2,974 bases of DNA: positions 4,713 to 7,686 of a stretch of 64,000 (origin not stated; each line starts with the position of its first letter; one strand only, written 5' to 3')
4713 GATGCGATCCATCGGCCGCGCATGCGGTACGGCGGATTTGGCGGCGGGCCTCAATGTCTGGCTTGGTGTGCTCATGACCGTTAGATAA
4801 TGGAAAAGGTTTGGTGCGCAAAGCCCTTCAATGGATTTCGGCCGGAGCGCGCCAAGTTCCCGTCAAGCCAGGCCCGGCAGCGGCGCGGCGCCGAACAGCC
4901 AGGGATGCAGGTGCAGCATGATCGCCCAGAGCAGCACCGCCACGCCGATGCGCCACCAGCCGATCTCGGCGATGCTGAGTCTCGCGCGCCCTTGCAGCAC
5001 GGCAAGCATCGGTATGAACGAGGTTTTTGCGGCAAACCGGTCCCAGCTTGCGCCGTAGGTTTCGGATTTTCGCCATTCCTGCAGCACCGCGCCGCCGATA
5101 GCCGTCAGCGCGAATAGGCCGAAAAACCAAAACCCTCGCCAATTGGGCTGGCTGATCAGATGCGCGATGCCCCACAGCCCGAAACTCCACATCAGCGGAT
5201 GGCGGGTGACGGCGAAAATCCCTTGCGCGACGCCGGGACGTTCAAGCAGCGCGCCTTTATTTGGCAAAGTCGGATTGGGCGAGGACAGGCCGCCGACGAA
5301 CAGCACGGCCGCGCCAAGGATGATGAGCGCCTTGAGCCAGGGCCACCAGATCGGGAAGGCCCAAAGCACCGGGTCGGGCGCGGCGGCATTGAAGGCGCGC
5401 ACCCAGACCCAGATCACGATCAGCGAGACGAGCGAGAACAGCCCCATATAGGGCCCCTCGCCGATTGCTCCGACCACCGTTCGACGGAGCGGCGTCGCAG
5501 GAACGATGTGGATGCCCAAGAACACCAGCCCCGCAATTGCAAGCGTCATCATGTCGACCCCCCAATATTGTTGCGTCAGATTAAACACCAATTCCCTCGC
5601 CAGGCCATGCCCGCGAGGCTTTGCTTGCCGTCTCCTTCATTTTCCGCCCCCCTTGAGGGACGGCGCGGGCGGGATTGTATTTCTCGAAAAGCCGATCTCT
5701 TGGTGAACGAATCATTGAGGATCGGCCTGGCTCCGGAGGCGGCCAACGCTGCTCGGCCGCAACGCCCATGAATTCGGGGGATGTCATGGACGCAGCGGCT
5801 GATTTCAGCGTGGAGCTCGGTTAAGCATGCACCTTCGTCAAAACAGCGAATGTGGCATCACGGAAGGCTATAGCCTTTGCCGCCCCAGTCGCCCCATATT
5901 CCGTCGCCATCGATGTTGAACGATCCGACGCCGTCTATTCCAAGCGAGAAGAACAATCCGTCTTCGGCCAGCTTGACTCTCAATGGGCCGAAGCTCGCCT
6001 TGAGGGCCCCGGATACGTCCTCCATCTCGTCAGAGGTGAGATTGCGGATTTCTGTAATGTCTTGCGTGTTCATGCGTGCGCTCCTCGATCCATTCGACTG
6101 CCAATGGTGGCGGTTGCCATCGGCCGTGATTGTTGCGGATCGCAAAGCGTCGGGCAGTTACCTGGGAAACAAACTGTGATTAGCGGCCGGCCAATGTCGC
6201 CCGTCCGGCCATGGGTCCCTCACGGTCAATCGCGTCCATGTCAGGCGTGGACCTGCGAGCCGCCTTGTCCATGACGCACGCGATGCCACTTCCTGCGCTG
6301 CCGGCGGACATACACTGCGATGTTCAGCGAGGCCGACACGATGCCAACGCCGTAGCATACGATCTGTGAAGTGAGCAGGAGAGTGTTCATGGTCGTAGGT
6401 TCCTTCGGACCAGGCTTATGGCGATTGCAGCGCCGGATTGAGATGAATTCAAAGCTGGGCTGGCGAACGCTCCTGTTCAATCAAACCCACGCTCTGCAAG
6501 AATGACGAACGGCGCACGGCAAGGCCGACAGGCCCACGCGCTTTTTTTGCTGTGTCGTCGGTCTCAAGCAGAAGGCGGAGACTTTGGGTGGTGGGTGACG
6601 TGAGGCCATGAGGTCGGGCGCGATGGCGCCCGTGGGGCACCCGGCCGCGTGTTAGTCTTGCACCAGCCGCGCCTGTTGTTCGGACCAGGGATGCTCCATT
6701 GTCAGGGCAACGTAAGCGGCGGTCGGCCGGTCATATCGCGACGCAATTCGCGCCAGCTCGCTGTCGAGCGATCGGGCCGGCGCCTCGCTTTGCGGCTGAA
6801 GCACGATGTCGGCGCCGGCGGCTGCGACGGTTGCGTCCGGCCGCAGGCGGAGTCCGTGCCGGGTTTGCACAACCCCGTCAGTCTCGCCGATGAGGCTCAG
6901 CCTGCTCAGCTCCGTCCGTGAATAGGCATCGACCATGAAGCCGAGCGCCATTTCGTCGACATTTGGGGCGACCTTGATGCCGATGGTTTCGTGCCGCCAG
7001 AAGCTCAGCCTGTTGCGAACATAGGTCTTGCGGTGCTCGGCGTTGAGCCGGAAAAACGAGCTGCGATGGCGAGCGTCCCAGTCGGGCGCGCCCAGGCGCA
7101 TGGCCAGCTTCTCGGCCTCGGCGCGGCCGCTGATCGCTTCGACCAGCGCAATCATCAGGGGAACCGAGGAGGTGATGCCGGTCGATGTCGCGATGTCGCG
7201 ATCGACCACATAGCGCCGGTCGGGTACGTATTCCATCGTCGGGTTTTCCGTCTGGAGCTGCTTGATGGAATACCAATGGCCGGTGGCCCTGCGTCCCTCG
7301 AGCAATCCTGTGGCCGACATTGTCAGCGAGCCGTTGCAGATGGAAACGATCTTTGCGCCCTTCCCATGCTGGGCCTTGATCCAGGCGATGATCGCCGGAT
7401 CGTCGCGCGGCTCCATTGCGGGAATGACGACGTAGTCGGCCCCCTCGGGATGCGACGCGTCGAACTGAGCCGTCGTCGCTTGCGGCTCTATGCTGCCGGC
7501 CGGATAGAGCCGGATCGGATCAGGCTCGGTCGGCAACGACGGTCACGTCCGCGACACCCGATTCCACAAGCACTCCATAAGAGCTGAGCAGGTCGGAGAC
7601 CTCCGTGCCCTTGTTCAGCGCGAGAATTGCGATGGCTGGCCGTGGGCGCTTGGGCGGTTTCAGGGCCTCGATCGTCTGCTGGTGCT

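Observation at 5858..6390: Double-glycine-leader, glycine-rich peptide gene plus adjacent 49-aa membrane protein in a ~1-kb low-GC gap (candidate bacteriocin and immunity pair without a cognate transporter in the window)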

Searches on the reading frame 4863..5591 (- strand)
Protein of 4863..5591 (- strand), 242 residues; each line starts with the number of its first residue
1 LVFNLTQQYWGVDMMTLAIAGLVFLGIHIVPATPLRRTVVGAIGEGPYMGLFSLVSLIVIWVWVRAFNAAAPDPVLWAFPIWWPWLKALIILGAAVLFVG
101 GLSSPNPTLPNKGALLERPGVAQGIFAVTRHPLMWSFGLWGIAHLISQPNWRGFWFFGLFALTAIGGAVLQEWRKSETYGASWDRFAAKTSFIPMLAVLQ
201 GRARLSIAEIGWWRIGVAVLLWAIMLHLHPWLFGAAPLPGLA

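Call 23: search_protein_families(library=pfam, proteins=[window:4863-5591:-], max_evalue=0.001)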
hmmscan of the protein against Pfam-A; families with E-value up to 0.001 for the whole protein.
window:4863-5591:- (242 aa): 1 family
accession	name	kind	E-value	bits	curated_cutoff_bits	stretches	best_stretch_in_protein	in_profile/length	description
PF07298.16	NnrU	-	6.3e-36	124.2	24.7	1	17-237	2-188/188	NnrU protein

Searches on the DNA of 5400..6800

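Call 19: search_rna_families(source=window, start=5400, end=6800, threshold=evalue, max_evalue=10, show_alignments=3)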
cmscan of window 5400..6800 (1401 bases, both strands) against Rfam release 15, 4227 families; matches with E-value up to 10: 1.
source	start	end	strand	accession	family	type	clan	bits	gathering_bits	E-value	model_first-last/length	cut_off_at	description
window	6182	6206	-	RF01698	Chloroflexi-1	Gene; sRNA;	-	16.5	80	3.1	24-48/84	no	Chloroflexi-1 RNA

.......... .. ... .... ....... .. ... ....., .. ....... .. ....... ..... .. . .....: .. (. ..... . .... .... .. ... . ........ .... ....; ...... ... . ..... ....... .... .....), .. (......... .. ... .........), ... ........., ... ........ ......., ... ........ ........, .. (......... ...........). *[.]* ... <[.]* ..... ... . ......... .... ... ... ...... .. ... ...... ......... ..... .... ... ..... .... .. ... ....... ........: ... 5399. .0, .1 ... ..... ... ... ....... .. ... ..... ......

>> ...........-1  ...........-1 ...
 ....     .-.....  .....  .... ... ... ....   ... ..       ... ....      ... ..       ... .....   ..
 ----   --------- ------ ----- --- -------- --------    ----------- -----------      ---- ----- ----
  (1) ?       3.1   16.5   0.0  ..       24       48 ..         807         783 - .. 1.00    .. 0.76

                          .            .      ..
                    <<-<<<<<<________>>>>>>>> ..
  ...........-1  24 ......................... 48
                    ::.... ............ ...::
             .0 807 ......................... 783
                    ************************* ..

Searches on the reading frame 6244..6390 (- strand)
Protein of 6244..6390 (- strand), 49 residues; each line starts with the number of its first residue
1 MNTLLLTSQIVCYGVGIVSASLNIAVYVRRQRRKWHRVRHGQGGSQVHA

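Call 4: search_protein_families(library=ncbifam, proteins=[window:6244-6390:-], max_evalue=10)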
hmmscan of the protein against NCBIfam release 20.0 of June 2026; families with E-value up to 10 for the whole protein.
seq(49 aa): 0 families

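Call 5: search_protein_families(library=pfam, proteins=[window:6244-6390:-], max_evalue=10)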
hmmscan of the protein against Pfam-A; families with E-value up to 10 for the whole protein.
seq(49 aa): 1 family
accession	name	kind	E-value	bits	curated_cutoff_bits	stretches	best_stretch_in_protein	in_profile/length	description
PF05140.19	ResB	-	0.18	11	24.6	1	8-48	430-469/486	ResB-like family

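Call 49: find_homologous_proteins(query=window:6244-6390:-, max_evalue=10)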
Query seq(49 aa) (49 aa): 179 proteins with E <= 10 among 179 candidates; the best 120 are listed.
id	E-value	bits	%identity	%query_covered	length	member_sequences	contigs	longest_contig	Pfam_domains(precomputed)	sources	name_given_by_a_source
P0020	8.1e-23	95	96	100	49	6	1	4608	-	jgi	jgi:hypothetical protein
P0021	2.3e-20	88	86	100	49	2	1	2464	-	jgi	jgi:hypothetical protein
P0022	4.2e-14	69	71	98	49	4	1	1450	-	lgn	-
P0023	4.9e-14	68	69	100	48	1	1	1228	-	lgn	-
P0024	4.9e-14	68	76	100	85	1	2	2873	-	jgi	jgi:hypothetical protein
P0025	2.3e-12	63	86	59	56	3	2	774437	-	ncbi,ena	-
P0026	3.3e-12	63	89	57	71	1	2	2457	-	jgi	jgi:hypothetical protein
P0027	6.5e-12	62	79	86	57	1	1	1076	-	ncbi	-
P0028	8.5e-12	61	76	86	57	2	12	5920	-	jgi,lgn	jgi:hypothetical protein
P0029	9.2e-12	61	70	94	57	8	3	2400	-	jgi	jgi:hypothetical protein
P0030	1.2e-11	61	76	86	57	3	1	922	-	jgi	-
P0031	2.2e-11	60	79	84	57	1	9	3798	-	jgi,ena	jgi:hypothetical protein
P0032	2.3e-11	60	82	80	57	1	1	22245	-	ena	-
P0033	2.4e-11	60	82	80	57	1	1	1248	-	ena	-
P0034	2.5e-11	60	82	80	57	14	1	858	-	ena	-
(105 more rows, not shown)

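Call 51: find_encoding_contigs(protein=P0025, flank=6000, max_places=6)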
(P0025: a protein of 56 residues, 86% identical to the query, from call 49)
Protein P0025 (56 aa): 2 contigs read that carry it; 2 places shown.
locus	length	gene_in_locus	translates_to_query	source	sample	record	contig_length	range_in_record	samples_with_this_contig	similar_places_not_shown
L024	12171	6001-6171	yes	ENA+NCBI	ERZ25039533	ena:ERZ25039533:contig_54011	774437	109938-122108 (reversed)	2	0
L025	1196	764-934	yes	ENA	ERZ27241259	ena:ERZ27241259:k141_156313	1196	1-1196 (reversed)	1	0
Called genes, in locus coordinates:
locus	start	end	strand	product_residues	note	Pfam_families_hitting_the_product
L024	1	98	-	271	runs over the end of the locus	PF00899:ThiF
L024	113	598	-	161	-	PF00692:dUTPase, PF22769:DCD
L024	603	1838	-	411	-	PF02441:Flavoprotein, PF04127:DFP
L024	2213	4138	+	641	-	PF00657:Lipase_GDSL, PF03797:Autotransporter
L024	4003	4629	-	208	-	-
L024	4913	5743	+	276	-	-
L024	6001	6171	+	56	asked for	-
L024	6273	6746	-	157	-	PF00149:Metallophos (faint), PF12850:Metallophos_2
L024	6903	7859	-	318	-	PF02915:Rubrerythrin, PF01988:VIT1 (weak)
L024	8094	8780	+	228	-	PF07298:NnrU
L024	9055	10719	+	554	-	PF00009:GTP_EFTU, PF03144:GTP_EFTU_D2, PF14492:EFG_III (weak), PF00679:EFG_C, PF06421:LepA_C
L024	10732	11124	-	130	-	PF01627:Hpt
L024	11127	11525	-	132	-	PF00072:Response_reg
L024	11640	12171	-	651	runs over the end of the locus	PF00072:Response_reg, PF12860:PAS_7, PF00989:PAS (weak), PF08448:PAS_4, PF13188:PAS_8 (weak), PF13426:PAS_9, PF00512:HisKA, PF02518:HATPase_c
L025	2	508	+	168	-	?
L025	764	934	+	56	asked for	-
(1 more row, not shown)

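Call 75: search_protein_families(library=phrogs, proteins=[window:6244-6390:-], max_evalue=0.01)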
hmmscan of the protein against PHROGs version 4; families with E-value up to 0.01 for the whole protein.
seq(49 aa): 0 families

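Call 83: search_protein_families(library=padloc, proteins=[window:6244-6390:-], max_evalue=1)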
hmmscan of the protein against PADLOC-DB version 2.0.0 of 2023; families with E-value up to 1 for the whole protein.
seq(49 aa): 0 families

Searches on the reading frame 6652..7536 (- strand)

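Call 23: search_protein_families(library=pfam, proteins=[window:6652-7536:-], max_evalue=0.001)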
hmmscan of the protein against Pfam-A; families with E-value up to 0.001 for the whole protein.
window:6652-7536:- (294 aa): 1 family
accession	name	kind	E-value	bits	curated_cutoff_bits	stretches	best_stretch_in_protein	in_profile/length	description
PF01965.30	DJ-1_PfpI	-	3.1e-17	63.3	26.6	1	31-133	60-164/165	DJ-1/PfpI family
